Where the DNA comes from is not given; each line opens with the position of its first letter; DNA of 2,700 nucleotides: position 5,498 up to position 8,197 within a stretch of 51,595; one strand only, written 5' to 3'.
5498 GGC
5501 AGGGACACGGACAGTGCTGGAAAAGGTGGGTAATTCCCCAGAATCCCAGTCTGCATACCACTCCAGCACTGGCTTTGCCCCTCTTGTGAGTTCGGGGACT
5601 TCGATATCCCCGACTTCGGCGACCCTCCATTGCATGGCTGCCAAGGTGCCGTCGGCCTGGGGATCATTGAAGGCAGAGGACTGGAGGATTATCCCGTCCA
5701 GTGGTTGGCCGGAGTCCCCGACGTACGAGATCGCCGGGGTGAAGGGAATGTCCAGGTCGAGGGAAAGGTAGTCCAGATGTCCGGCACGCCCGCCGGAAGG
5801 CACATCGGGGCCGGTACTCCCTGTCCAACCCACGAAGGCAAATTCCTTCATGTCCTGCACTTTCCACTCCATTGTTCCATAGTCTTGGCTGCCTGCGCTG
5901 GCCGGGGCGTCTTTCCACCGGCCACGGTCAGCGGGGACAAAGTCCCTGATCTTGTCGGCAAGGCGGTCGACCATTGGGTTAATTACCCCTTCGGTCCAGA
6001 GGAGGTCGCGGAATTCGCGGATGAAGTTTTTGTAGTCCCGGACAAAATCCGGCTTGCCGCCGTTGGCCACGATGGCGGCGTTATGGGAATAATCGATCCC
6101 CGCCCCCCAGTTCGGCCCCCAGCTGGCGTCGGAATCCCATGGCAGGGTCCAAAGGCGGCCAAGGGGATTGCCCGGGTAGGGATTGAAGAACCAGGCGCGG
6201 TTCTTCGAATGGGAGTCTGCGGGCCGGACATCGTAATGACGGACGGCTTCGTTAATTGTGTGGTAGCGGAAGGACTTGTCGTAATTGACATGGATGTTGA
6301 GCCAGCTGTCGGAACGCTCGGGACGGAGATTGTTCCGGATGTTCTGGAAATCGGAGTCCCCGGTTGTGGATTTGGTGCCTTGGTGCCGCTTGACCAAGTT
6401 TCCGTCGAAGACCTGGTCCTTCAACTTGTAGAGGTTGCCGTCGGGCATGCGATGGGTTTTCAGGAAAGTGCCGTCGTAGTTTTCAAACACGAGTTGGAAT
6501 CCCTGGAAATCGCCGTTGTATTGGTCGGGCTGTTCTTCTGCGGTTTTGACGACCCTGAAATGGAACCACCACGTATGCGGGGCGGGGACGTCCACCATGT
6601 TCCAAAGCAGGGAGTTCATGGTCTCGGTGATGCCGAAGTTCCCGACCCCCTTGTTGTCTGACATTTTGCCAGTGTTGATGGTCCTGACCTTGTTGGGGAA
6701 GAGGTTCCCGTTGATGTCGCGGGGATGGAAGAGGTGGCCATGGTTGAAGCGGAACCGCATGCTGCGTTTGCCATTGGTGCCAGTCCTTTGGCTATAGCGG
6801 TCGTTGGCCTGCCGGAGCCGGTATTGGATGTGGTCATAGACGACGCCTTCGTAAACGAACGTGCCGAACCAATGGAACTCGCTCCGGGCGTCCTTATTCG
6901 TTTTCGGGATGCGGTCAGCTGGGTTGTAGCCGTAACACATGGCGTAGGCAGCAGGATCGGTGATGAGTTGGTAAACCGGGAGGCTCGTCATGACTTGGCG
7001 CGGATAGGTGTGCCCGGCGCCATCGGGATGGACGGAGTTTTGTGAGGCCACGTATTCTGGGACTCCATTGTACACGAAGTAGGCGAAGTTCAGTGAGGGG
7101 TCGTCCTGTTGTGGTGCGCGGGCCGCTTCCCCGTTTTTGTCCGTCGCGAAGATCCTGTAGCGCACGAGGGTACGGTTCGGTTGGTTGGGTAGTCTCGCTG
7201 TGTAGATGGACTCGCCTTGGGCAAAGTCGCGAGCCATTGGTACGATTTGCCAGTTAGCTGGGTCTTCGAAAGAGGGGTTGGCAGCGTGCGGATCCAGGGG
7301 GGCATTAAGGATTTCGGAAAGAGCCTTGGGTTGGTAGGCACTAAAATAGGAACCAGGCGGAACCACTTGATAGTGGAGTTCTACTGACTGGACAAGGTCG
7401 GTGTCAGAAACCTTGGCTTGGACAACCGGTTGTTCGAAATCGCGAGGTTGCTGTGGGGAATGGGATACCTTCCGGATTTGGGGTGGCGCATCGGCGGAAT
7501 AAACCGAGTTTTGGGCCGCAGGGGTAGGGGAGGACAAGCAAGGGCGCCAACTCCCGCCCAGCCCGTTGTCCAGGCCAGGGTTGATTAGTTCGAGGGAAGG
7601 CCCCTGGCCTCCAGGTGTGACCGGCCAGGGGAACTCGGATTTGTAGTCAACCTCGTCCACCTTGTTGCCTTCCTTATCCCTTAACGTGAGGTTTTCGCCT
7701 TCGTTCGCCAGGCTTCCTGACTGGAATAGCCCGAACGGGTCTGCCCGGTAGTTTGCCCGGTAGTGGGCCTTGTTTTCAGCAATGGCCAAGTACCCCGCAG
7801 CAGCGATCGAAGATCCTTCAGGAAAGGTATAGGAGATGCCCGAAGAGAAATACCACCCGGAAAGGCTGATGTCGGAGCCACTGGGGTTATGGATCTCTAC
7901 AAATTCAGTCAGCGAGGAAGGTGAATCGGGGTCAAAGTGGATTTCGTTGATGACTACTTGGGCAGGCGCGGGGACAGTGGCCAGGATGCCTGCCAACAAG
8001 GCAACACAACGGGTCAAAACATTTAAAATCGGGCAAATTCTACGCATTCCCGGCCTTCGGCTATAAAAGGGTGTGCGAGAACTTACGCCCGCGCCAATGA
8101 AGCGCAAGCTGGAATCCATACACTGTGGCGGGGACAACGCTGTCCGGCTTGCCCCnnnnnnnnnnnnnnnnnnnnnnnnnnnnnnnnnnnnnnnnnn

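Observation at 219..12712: A co-directional 12.5-kb block in which YwqK-type proteins bracket an orphan ABC NBD, an esterase-sulfatase fusion and a giant LTD/CotH protein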

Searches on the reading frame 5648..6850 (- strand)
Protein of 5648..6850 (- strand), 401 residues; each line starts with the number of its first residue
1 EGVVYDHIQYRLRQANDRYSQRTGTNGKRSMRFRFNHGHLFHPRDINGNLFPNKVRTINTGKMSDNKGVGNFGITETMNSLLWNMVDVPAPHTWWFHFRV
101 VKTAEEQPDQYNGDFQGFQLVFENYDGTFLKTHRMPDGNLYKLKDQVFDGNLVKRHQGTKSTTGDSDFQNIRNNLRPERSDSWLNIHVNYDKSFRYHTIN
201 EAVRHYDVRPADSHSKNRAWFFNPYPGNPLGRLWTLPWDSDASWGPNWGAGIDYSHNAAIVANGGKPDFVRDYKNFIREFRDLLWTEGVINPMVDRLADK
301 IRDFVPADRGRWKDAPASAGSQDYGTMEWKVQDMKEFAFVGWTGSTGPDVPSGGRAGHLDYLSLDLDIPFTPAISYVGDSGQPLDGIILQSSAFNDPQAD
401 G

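Call 52: search_protein_families(library=pfam, proteins=[window:5648-6850:-], max_evalue=0.01)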
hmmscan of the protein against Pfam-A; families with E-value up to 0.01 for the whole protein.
seq(401 aa): 1 family
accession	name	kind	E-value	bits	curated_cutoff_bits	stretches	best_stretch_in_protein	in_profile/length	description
PF08757.17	CotH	-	1.6e-12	48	23.8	1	112-337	76-314/322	CotH kinase protein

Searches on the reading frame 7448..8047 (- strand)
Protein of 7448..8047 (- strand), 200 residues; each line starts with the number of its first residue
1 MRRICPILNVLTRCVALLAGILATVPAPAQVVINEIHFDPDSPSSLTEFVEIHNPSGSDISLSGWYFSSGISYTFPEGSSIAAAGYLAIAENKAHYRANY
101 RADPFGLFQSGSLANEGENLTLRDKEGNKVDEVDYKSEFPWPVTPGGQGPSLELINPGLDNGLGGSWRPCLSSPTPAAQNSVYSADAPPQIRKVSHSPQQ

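Call 52: search_protein_families(library=pfam, proteins=[window:7448-8047:-], max_evalue=0.01)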
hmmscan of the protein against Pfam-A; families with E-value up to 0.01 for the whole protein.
seq(200 aa): 1 family
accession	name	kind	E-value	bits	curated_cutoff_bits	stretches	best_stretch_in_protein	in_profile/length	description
PF00932.25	LTD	-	1.4e-21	77.3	34.3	1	26-136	3-108/109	Lamin Tail Domain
